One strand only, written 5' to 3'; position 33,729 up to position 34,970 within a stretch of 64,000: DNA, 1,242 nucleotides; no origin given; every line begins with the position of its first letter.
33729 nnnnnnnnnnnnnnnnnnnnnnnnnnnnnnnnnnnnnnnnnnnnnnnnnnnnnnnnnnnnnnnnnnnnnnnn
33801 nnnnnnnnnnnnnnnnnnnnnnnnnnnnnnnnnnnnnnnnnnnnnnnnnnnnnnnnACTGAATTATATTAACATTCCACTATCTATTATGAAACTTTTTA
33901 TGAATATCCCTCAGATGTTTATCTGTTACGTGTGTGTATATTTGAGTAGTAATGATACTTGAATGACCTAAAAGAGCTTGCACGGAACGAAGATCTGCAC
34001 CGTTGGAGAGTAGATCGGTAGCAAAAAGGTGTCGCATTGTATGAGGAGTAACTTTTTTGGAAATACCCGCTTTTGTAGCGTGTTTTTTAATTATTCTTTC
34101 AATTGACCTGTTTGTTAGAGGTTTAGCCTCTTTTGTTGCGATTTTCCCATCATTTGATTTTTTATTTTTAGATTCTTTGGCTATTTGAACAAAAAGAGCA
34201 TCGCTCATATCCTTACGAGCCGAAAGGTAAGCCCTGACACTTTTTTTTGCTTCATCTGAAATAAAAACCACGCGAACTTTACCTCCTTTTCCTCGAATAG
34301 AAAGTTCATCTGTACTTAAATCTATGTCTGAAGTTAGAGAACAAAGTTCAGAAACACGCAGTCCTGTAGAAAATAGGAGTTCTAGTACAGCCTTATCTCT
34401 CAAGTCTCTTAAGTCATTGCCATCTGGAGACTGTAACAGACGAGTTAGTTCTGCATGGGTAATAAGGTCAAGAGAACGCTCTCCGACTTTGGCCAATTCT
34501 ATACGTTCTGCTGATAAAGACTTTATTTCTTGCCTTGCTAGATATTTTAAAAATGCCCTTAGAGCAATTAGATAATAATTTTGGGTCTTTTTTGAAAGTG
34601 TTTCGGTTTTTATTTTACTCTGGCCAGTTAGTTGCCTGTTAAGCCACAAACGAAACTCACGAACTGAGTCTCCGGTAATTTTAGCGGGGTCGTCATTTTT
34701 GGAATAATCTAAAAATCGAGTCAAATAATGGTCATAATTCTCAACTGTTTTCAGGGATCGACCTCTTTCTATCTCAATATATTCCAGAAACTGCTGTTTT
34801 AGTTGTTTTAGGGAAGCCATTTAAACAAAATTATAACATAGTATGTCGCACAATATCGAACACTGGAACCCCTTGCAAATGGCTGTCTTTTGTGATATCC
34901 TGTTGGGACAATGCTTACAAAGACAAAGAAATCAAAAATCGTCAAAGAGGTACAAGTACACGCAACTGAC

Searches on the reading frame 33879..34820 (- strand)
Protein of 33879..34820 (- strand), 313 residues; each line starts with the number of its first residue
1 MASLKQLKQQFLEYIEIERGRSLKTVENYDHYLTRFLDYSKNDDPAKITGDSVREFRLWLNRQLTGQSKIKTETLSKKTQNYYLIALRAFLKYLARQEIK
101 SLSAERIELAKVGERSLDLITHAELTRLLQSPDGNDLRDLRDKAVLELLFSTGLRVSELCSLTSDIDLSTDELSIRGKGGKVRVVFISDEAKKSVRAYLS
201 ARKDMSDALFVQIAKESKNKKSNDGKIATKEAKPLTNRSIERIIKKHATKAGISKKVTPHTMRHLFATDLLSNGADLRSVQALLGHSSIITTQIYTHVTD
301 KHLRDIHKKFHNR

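Call 75: search_protein_families(library=ncbifam, proteins=[window:33879-34820:-], max_evalue=0.00001)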
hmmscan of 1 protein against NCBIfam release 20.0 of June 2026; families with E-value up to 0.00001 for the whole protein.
window:33879-34820:- (313 aa): 12 families
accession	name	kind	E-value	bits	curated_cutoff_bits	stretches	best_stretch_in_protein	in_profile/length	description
TIGR02225.1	recomb_XerD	equivalog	1e-72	244.9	329.6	1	9-313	1-289/290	site-specific tyrosine recombinase XerD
TIGR02224.1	recomb_XerC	equivalog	8.2e-70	235.5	335.15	1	9-313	1-292/295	tyrosine recombinase XerC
NF001399.0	PRK00283.1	subfamily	1.3e-69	234.7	279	1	6-313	7-298/300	tyrosine recombinase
NF040815.2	recomb_XerA_Arch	equivalog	2.4e-68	230.5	220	1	10-305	2-261/263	site-specific tyrosine recombinase/integron integrase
NF002331.0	PRK01287.1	subfamily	2.8e-50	171.3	371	1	3-311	25-325/365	site-specific tyrosine recombinase XerC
TIGR02249.1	integrase_gron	subfamily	3.8e-40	138.2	265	2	219-306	221-308/315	integron integrase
NF003462.0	PRK05084.1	equivalog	2e-31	109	267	1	141-309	196-355/360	tyrosine recombinase XerS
NF011946.0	PRK15417.1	equivalog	1.4e-23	83.6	435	1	223-299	240-316/337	integron integrase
NF007370.0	PRK09870.1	subfamily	5.7e-15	55.5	221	1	115-307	8-188/200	tyrosine-type DNA invertase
NF007371.0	PRK09871.1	subfamily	1.1e-11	44.7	222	1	140-298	26-174/198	tyrosine-type DNA invertase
NF040693.1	recomb_GmtY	equivalog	1.4e-08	34.5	340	0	238-304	376-438/441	gamma-mobile-trio recombinase GmtY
NF041502.1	integrase_1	equivalog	8e-06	24.8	350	0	209-309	263-371/484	site-specific integrase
